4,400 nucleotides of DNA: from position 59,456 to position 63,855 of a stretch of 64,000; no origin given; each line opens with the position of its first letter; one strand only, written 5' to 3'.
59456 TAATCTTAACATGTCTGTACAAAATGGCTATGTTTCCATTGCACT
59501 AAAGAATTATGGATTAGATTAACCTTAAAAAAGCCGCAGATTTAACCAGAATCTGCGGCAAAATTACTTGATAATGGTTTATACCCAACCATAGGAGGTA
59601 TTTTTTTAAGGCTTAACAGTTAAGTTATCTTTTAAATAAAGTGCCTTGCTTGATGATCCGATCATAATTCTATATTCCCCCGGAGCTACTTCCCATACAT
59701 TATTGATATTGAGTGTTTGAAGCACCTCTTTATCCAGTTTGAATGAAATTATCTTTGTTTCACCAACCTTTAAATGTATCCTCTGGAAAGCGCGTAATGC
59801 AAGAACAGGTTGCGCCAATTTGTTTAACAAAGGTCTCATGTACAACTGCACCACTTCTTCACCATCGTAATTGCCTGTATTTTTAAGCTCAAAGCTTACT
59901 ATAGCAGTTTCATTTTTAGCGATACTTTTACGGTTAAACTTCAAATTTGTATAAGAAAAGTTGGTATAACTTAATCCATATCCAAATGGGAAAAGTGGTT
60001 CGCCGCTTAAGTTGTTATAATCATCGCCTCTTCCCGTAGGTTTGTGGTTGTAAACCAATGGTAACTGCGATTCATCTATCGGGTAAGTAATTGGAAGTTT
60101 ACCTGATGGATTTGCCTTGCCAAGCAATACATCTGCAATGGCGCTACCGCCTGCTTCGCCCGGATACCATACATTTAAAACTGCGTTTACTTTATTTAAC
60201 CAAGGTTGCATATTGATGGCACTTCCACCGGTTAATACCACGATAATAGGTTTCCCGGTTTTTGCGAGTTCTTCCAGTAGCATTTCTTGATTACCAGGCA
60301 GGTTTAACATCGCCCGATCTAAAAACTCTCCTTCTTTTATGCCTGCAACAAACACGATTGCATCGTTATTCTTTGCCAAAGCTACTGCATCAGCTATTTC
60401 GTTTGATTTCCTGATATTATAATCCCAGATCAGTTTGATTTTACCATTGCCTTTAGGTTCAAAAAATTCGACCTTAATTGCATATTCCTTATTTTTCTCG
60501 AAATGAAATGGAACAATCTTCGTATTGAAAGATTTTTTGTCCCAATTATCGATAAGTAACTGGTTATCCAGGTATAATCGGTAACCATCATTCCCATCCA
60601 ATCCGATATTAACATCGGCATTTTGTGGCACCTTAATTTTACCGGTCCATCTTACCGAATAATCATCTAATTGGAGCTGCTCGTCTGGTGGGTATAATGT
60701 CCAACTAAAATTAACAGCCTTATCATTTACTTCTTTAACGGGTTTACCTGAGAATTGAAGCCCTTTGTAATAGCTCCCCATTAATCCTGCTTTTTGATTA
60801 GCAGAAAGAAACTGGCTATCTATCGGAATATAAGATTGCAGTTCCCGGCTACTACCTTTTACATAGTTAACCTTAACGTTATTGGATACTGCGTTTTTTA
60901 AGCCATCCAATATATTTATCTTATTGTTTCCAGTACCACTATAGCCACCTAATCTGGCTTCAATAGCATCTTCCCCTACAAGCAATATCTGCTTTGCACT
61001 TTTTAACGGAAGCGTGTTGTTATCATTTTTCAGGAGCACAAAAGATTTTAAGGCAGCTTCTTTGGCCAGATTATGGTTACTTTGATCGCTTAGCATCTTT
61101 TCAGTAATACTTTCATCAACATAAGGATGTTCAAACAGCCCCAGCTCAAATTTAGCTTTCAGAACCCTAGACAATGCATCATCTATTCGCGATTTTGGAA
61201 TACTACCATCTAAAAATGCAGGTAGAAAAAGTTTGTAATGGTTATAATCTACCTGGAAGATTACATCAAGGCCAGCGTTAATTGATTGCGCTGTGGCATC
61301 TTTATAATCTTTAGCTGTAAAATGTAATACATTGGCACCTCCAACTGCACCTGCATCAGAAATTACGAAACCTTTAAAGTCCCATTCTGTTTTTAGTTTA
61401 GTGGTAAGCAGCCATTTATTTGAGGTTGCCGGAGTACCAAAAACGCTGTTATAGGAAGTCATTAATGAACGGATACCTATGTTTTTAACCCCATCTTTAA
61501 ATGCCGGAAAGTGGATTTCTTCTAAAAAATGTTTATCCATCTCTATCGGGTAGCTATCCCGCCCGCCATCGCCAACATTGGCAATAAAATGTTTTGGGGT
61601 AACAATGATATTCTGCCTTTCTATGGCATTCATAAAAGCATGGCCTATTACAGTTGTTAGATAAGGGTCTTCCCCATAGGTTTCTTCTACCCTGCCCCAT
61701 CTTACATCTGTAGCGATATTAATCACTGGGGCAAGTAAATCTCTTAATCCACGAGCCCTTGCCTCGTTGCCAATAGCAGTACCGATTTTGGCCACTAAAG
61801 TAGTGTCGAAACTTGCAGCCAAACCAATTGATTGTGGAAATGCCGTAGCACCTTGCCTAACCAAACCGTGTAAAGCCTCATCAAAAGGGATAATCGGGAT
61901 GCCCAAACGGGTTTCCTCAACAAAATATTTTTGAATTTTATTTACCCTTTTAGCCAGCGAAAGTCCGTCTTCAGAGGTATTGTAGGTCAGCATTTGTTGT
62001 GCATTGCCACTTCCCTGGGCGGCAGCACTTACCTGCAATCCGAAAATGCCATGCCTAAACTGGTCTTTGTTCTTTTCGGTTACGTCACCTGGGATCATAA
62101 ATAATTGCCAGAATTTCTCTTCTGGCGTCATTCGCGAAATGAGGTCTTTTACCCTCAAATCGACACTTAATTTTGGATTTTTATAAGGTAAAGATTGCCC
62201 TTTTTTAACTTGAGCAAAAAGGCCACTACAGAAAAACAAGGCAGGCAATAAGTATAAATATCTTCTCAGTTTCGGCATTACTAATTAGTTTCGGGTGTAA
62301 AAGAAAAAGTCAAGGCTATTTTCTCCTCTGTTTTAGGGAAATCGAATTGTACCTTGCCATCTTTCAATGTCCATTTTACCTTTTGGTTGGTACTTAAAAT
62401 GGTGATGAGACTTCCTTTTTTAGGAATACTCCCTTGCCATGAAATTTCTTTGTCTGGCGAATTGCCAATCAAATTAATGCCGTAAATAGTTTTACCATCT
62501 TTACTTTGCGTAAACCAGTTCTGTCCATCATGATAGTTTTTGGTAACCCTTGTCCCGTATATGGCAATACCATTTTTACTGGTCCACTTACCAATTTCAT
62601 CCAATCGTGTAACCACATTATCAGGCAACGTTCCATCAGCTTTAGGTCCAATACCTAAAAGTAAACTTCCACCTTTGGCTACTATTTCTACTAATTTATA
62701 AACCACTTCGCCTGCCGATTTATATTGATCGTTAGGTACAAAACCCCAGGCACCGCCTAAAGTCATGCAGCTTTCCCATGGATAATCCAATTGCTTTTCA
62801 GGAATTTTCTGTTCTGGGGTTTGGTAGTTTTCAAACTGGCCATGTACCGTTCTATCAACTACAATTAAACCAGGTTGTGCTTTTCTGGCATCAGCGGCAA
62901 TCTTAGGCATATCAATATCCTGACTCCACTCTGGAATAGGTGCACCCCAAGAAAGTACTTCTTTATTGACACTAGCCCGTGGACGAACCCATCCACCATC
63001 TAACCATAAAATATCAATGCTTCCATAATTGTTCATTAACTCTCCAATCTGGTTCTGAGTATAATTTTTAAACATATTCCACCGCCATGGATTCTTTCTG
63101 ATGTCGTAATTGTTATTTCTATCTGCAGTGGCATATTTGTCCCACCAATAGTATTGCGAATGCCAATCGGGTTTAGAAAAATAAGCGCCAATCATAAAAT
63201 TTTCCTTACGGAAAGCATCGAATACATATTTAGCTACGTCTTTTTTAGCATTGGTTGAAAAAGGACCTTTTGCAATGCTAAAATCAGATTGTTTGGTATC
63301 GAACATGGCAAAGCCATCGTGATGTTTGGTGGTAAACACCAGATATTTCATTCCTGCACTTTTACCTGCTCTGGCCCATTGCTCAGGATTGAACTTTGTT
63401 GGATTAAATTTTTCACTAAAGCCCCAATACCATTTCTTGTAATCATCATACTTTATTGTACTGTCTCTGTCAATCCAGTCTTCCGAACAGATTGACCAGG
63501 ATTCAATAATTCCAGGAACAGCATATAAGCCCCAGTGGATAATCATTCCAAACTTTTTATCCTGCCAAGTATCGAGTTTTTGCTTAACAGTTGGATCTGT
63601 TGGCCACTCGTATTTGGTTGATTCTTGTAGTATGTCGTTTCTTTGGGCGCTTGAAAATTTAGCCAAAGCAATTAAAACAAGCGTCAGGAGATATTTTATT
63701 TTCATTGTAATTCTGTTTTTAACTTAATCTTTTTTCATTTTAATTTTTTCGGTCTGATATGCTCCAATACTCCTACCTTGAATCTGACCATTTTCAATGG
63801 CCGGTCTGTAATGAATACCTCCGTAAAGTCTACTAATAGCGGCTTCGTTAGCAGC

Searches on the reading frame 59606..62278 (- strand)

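Call 54: search_protein_families(library=pfam, proteins=[window:59606-62278:-], max_evalue=0.00001)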
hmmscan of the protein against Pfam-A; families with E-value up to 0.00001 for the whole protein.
window:59606-62278:- (890 aa): 4 families
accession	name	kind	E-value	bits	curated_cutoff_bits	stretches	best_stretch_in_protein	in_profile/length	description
PF01915.27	Glyco_hydro_3_C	-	3.7e-59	200.5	31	1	414-771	2-200/200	Glycosyl hydrolase family 3 C-terminal domain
PF00933.27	Glyco_hydro_3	-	1.9e-57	195.5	27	1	53-374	3-315/316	Glycosyl hydrolase family 3 N terminal domain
PF07691.17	PA14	-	2.6e-23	82.9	24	1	496-626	2-141/147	PA14 domain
PF14310.12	Fn3-like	-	1.6e-19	70.2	25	1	808-877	1-71/71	Fibronectin type III-like domain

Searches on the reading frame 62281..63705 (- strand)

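Call 54: search_protein_families(library=pfam, proteins=[window:62281-63705:-], max_evalue=0.00001)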
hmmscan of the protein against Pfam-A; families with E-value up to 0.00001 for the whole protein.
window:62281-63705:- (474 aa): 1 family
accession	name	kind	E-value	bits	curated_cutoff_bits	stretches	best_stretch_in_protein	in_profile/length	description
PF01120.23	Alpha_L_fucos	-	1.7e-96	324.1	25.2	1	23-379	5-344/345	Alpha-L-fucosidase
